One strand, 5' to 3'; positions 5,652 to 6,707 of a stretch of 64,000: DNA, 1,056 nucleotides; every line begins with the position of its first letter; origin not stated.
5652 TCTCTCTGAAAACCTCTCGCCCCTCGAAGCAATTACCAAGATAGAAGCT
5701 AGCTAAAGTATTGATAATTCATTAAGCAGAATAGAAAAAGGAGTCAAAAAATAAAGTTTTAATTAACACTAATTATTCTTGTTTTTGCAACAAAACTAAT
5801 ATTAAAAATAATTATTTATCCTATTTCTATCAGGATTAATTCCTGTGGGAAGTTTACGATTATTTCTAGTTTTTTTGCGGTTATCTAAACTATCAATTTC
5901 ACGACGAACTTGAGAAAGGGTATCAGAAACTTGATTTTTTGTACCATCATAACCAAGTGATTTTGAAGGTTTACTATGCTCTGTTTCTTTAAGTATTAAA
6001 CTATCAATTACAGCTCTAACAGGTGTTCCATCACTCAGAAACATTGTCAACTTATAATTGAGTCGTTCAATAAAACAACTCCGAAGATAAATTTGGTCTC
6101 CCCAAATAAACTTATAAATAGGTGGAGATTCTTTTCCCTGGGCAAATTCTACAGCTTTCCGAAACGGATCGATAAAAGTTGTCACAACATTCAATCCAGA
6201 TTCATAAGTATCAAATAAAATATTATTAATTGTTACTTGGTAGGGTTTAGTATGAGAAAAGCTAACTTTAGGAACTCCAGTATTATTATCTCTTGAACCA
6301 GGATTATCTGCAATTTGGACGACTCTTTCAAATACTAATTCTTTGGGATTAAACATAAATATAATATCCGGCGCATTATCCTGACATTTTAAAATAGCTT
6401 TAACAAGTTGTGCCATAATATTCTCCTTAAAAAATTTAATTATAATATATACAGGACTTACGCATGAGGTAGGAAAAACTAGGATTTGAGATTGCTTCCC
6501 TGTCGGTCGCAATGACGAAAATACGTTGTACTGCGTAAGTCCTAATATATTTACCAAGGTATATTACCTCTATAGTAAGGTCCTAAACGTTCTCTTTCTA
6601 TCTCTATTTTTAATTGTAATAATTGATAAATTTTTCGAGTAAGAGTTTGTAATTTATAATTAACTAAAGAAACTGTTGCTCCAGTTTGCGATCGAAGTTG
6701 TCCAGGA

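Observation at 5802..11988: Sheathless tail-tube module: 50-aa ORF, gp19-like tube, 1491-aa repeat protein in the tape-measure position, and a second tube-like protein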

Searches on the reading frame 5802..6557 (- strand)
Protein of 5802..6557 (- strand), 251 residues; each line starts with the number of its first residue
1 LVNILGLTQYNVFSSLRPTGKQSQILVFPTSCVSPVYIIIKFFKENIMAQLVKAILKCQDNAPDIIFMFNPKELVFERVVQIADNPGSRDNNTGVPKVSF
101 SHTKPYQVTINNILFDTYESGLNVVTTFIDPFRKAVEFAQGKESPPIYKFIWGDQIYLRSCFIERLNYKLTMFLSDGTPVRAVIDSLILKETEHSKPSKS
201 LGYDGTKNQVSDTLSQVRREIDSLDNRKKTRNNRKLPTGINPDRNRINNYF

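Call 6: search_protein_families(library=pfam, proteins=[window:5802-6557:-], max_evalue=0.1)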
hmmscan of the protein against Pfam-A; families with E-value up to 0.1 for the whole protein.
window:5802-6557:- (251 aa): 1 family
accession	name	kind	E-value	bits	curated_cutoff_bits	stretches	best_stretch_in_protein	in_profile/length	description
PF19266.4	CIS_tube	-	2.3e-17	63.6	27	1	62-194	19-153/158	Contractile injection system tube protein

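Call 24: find_related_loci(query=A1, collection=genome_contigs, flank=10000)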
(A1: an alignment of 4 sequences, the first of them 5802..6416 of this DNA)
Query A1 (204 aa) in genome_contigs; peptide patterns used: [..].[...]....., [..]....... (x = any residue, [..] = any of these).
90 stretches matched a pattern; 35 encode a relative of the query (tblastn E <= 1e-3); 35 distinct loci.
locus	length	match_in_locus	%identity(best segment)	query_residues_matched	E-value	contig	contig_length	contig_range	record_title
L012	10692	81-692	98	1-204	2e-135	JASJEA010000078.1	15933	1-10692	MAG: Crocosphaera sp. isolate MO_199.B6 MO_199.c_414, whole genome shotgun sequence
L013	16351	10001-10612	98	1-204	2e-135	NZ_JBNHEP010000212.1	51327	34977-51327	Dapis sp. BLCC M229 strain BLCC-M229 NODE_195_length_51327_cov_53.402910, whole genome shotgun sequence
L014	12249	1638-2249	98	1-204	2e-134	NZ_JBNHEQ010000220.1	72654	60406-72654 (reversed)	Dapis sp. BLCC M172 NODE_205_length_72654_cov_51.268626, whole genome shotgun sequence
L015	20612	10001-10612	76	1-204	1e-102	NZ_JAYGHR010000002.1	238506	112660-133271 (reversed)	Limnoraphis robusta BA-68 BA1 NODE_3_length_238506_cov_22.846715, whole genome shotgun sequence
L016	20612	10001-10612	75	1-204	8e-102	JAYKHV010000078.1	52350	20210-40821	MAG: Lyngbya sp. isolate 280001 NODE_13555937, whole genome shotgun sequence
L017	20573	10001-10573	74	1-191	1e-96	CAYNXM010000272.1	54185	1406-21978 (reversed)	MAG TPA_asm: uncultured Lyngbya sp. isolate binchicken_co372_111 genome assembly, contig: k141_4167146, whole genome sho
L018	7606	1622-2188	75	1-189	2e-94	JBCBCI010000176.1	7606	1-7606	MAG: Cyanobacteria bacterium J06592_8 NODE_176_length_7606_cov_13.770355, whole genome shotgun sequence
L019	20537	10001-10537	76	1-179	3e-91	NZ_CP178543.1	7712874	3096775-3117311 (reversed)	Capilliphycus salinus ALCB114379 voucher ALCB 114379 chromosome, complete genome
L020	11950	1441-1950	61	3-172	2e-68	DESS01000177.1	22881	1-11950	MAG TPA_asm: Richelia sp. UBA3308 UBA3308_contig_786, whole genome shotgun sequence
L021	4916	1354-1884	56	3-189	6e-68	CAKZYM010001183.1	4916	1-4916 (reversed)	MAG TPA_asm: uncultured Calothrix sp. isolate SRR3401489_bin.79_CONCOCT_v1.1_MAG genome assembly, contig: ERZ1740070.924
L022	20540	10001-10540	56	3-193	6e-66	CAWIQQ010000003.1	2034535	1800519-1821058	MAG: uncultured cyanobacterium isolate MFD03250.bin.1.114 genome assembly, contig: contig_4064, whole genome shotgun seq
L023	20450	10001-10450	63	4-154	9e-63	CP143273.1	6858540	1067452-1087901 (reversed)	MAG: Phormidium sp. isolate R1S1 chromosome, complete genome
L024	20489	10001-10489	58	4-166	4e-61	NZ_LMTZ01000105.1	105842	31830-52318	Mastigocoleus testarum BC008 Contig-38, whole genome shotgun sequence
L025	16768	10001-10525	54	4-186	1e-60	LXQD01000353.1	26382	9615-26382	Nostoc minutum NIES-26 scaffold93.1, whole genome shotgun sequence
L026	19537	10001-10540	53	3-182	2e-56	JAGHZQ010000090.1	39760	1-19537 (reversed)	MAG: Cyanobacteria bacterium SBLK contig_8926, whole genome shotgun sequence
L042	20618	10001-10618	34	3-154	2e-27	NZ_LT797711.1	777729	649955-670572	Planktothrix sp. PCC 11201 isolate BBR_PRJEB10991, whole genome shotgun sequence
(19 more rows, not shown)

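Call 28: search_protein_families(library=pfam, proteins=[L023:3437-5089:+, L023:5255-5596:+, L023:12396-12893:+, L023:12936-13352:+, L023:13355-15589:+, L023:15673-16695:+, L023:16699-17958:+, L023:18034-20040:+], max_evalue=0.01)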
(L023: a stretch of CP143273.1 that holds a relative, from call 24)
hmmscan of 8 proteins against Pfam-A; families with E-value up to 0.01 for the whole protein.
L023:3437-5089:+ (550 aa): 2 families
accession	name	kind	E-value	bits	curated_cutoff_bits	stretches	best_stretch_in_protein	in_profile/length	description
PF17482.7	Phage_sheath_1C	-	7.9e-20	71.3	26.9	1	439-542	4-102/104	Phage tail sheath C-terminal domain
PF04984.19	Phage_sheath_1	-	1.3e-11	45.1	31.4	1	341-433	87-168/168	Phage tail sheath protein subtilisin-like domain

L023:5255-5596:+ (113 aa): 0 families

L023:12396-12893:+ (165 aa): 1 family
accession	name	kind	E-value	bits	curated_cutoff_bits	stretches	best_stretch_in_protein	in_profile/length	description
PF05488.18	PAAR_motif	-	4.4e-12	46.5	27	2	116-165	4-52/70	PAAR motif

L023:12936-13352:+ (138 aa): 1 family
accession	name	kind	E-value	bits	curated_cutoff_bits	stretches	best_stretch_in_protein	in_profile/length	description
PF04965.19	GPW_gp25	-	5.7e-19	68.1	27.2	1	36-123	2-93/96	Baseplate wedge protein gp25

L023:13355-15589:+ (744 aa): 1 family
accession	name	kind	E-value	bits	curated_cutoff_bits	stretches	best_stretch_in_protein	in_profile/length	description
PF04865.19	Baseplate_J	-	2.3e-11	43.9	21.1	1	475-645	75-232/255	Baseplate J-like protein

L023:15673-16695:+ (340 aa): 1 family
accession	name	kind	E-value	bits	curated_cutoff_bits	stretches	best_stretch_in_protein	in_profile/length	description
PF09684.15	Tail_P2_I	-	1.5e-09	38.3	20.6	1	185-253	17-86/139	Phage tail protein (Tail_P2_I)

L023:16699-17958:+ (419 aa): 1 family
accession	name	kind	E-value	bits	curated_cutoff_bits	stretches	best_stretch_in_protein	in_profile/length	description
PF14065.11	Pvc16_N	-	6.9e-39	133.9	27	1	10-196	2-179/180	Pvc16 N-terminal domain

L023:18034-20040:+ (668 aa): 2 families
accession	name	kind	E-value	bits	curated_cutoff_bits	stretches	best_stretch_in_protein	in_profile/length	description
PF00004.35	AAA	-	3.5e-24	86.2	21.2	1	458-582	2-130/131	ATPase family associated with various cellular activities (AAA)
PF22977.2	WHD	-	1.6e-20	74.2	27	1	62-175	95-220/221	Winged helix domain, variant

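Call 30: find_homologous_proteins(query=L014:10848-11921:-, max_evalue=1e-10)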
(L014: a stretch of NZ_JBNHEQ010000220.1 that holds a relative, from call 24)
Query L014:10848-11921:- (357 aa): 595 proteins with E <= 1e-10 among 1997 candidates; the best 120 are listed.
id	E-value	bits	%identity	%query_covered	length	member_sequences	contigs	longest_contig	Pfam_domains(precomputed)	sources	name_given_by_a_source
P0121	2.8e-241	818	100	100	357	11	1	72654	PF09684.16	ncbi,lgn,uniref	ncbi:phage tail protein [Dapis sp. BLCC M172]|uniref:phage tail protein n=1 Tax=Dapis sp. BLCC M172 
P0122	3.7e-189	646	79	100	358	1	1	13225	PF09684.16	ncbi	-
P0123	4.6e-180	617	75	100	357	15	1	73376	PF09684.16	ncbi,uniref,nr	ncbi:phage tail protein [Limnoraphis robusta Tam1]|uniref:phage tail protein n=1 Tax=Limnoraphis rob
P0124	2.1e-179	614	75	99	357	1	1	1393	PF09684.16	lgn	-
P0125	9.9e-175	599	72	100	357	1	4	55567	PF09684.16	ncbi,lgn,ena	-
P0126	9.0e-113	395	53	99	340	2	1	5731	PF09684.16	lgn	-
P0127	2.4e-112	394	53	99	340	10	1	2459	PF09684.16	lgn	-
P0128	1.7e-111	391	50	99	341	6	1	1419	PF09684.16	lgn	-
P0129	1.7e-108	381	53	99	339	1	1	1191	PF09684.16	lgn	-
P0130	1.8e-107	378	51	99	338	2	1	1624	PF09684.16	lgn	-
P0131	4.2e-106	373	50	99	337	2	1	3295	PF09684.16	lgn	-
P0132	8.3e-106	372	50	99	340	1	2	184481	PF09684.16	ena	-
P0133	1.4e-105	371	51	99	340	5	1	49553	PF09684.16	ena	-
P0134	1.9e-105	371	51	98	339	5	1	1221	PF09684.16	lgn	-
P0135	6.6e-105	369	50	98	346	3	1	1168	PF09684.16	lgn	-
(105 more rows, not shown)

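Call 31: find_encoding_contigs(protein=P0121, flank=10000, max_places=2)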
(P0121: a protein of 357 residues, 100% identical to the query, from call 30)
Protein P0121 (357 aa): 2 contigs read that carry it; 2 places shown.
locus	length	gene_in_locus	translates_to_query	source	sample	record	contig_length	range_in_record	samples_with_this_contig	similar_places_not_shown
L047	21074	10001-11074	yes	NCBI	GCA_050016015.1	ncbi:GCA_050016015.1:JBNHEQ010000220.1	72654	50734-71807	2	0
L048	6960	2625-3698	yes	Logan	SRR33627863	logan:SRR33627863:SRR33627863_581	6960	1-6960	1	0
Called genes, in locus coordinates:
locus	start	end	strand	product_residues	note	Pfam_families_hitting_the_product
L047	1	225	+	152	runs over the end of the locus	PF06841:Phage_T4_gp19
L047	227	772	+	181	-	PF06841:Phage_T4_gp19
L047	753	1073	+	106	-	-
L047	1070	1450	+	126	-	-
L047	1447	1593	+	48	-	PF20546:DUF6760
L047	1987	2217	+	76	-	-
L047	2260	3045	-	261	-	-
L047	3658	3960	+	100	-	PF13401:AAA_22 (weak)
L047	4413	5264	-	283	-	-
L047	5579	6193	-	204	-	-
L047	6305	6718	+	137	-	PF04965:GPW_gp25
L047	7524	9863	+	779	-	-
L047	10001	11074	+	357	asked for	PF09684:Tail_P2_I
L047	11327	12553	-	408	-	PF13709:DUF4159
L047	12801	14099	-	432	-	PF12323:HTH_OrfB_IS605, PF01385:OrfB_IS605, PF07282:Cas12f1-like_TNB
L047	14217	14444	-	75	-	-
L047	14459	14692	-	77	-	-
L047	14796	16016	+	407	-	-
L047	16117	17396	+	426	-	-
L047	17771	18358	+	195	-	PF09346:SMI1_KNR4 (weak)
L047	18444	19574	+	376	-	PF10722:YbjN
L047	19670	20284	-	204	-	PF19266:CIS_tube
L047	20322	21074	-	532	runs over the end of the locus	?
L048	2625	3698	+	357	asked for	PF09684:Tail_P2_I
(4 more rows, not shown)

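Call 32: find_encoding_contigs(protein=P0123, flank=10000, max_places=2)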
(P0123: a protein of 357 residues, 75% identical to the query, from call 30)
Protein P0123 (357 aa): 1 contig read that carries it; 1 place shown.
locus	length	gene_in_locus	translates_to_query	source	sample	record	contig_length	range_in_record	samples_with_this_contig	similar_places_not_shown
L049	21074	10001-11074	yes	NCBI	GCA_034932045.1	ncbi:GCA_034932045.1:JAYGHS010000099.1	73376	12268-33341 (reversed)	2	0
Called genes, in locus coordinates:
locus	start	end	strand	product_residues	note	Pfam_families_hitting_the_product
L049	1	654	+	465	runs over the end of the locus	PF13699:eCIS_core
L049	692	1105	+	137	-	-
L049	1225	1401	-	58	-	-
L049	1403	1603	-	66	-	-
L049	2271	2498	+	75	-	-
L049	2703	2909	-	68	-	-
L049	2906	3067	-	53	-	-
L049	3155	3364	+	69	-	PF22180:RH3_dom (weak)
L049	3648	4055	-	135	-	PF01850:PIN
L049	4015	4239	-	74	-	-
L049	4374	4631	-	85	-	PF06769:YoeB_toxin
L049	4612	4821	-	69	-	PF02604:PhdYeFM_antitox (weak)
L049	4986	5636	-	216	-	-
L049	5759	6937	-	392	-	PF01385:OrfB_IS605, PF07282:Cas12f1-like_TNB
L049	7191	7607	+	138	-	PF04965:GPW_gp25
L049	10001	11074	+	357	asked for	PF09684:Tail_P2_I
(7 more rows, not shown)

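Call 35: search_solved_structures(query=window:5802-6416:-, max_evalue=0.01)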
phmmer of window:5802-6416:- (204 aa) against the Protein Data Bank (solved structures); distinct sequences matched with E-value up to 0.01: 1.
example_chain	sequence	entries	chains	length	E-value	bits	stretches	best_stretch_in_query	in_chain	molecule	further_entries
7aeb_M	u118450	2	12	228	9.3e-05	25.5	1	17-141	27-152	LysM domain-containing protein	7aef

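Call 38: find_homologous_proteins(query=L047:227-772:+, max_evalue=1e-20)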
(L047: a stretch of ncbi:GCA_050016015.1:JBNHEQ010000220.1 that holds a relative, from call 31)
Query L047:227-772:+ (181 aa): 333 proteins with E <= 1e-20 among 409 candidates; the best 120 are listed.
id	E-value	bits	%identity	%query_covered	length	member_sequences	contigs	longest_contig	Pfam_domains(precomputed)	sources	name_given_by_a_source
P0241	5.7e-115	399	99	100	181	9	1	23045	PF06841.19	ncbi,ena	-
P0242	5.4e-90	318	81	94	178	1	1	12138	PF06841.19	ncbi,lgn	-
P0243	7.2e-89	314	78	96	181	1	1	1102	PF06841.19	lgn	-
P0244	2.0e-87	309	84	88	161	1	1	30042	PF06841.19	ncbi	ncbi:MAG: phage tail protein [Cyanobacteria bacterium J06592_8]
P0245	4.4e-87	308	83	89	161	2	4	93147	PF06841.19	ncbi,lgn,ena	ncbi:MAG: phage tail protein [Limnoraphis sp.]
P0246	1.6e-86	306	81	88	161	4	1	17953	PF06841.19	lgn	-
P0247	1.1e-82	294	78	89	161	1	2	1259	PF06841.19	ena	-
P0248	1.4e-68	248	68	88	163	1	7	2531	PF06841.19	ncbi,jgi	jgi:phage tail-like protein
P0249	4.2e-68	246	69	88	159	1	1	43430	PF06841.19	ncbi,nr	ncbi:MAG: phage tail protein [Synechococcales bacterium]|nr:phage tail protein [Synechococcales bact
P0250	8.1e-68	245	70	87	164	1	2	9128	PF06841.19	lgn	-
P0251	1.5e-67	245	70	87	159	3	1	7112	PF06841.19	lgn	-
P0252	2.2e-67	244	71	87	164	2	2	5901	PF06841.19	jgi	jgi:phage tail-like protein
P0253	3.5e-67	243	69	88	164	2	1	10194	PF06841.19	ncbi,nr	ncbi:MAG: phage tail protein [Leptolyngbyaceae cyanobacterium SM1_3_5]|nr:phage tail protein [Leptol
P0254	2.1e-66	241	65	90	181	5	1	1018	PF06841.19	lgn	-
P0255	2.3e-66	241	64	88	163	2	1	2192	PF06841.19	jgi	jgi:phage tail-like protein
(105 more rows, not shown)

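Call 39: find_encoding_contigs(protein=P0241, flank=10000, max_places=3)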
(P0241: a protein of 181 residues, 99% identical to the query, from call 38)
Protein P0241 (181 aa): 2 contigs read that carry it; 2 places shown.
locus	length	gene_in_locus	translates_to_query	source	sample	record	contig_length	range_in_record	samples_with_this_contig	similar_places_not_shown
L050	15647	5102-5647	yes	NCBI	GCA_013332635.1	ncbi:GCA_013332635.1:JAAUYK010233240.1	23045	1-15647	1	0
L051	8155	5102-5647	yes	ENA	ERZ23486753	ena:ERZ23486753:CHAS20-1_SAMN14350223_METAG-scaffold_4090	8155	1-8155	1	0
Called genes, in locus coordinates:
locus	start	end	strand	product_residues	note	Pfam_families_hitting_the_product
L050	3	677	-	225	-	?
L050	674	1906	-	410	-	PF14065:Pvc16_N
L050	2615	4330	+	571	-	PF04984:Phage_sheath_1, PF17482:Phage_sheath_1C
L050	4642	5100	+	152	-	PF06841:Phage_T4_gp19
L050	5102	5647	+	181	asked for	PF06841:Phage_T4_gp19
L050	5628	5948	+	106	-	-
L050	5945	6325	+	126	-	-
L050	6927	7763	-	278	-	-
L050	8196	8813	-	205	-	-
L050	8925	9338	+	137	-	PF04965:GPW_gp25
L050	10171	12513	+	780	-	PF04865:Baseplate_J (faint)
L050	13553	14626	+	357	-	PF09684:Tail_P2_I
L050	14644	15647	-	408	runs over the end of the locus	PF13709:DUF4159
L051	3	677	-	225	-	?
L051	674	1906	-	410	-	PF14065:Pvc16_N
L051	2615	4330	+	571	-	PF04984:Phage_sheath_1, PF17482:Phage_sheath_1C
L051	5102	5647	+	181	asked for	PF06841:Phage_T4_gp19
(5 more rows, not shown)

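Call 40: find_encoding_contigs(protein=P0245, flank=10000, max_places=2)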
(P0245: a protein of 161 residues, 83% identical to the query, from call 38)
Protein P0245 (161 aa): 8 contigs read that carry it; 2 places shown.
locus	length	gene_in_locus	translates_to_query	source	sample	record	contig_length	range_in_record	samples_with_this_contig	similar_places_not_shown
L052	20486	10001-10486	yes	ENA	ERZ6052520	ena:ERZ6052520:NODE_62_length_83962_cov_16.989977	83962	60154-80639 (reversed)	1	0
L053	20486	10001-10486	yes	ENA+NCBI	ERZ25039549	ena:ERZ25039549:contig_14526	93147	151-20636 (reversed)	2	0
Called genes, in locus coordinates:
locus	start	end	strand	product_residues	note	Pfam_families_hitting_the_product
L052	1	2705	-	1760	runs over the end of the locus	-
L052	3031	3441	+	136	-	PF08814:XisH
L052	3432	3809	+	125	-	PF08869:XisI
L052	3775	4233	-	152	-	PF05488:PAAR_motif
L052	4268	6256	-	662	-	PF22977:WHD, PF00004:AAA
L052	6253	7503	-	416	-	PF14065:Pvc16_N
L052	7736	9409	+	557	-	PF04984:Phage_sheath_1, PF17482:Phage_sheath_1C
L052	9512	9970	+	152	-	PF06841:Phage_T4_gp19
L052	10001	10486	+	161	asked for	PF06841:Phage_T4_gp19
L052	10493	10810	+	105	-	-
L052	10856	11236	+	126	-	-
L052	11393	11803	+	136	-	-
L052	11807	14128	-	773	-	PF05860:TPS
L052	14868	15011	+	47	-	PF13267:DUF4058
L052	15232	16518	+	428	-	-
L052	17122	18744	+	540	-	PF00361:Proton_antipo_M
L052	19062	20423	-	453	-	PF03721:UDPG_MGDP_dh_N, PF00984:UDPG_MGDP_dh, PF03720:UDPG_MGDP_dh_C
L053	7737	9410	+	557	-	PF04984:Phage_sheath_1, PF17482:Phage_sheath_1C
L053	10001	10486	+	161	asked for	PF06841:Phage_T4_gp19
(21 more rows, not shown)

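Call 46: search_protein_families(library=ncbifam, proteins=[window:5802-6416:-, L047:753-1073:+, L047:11327-12553:-], max_evalue=0.01)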
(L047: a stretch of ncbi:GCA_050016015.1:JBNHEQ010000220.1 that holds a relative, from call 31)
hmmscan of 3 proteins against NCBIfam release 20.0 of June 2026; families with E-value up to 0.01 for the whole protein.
window:5802-6416:- (204 aa): 0 families

L047:753-1073:+ (106 aa): 0 families

L047:11327-12553:- (408 aa): 1 family
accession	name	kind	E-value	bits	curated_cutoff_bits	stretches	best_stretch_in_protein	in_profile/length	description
NF053767.1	CIS13_fam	equivalog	1.1e-07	31.4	370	1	26-123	16-104/392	CIS13 family contractile injection system protein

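Call 47: search_protein_families(library=phrogs, proteins=[window:5802-6416:-, L047:753-1073:+], max_evalue=0.01)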
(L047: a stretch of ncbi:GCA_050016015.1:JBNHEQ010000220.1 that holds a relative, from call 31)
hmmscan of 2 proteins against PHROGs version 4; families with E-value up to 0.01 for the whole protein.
window:5802-6416:- (204 aa): 1 family
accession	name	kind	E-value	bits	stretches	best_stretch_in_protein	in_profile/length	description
phrog_33886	-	unknown function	2e-05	25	1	10-164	47-196/282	-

L047:753-1073:+ (106 aa): 1 family
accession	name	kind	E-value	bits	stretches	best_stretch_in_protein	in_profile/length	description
phrog_508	-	tail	0.0066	17.1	1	7-87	26-118/155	tail assembly chaperone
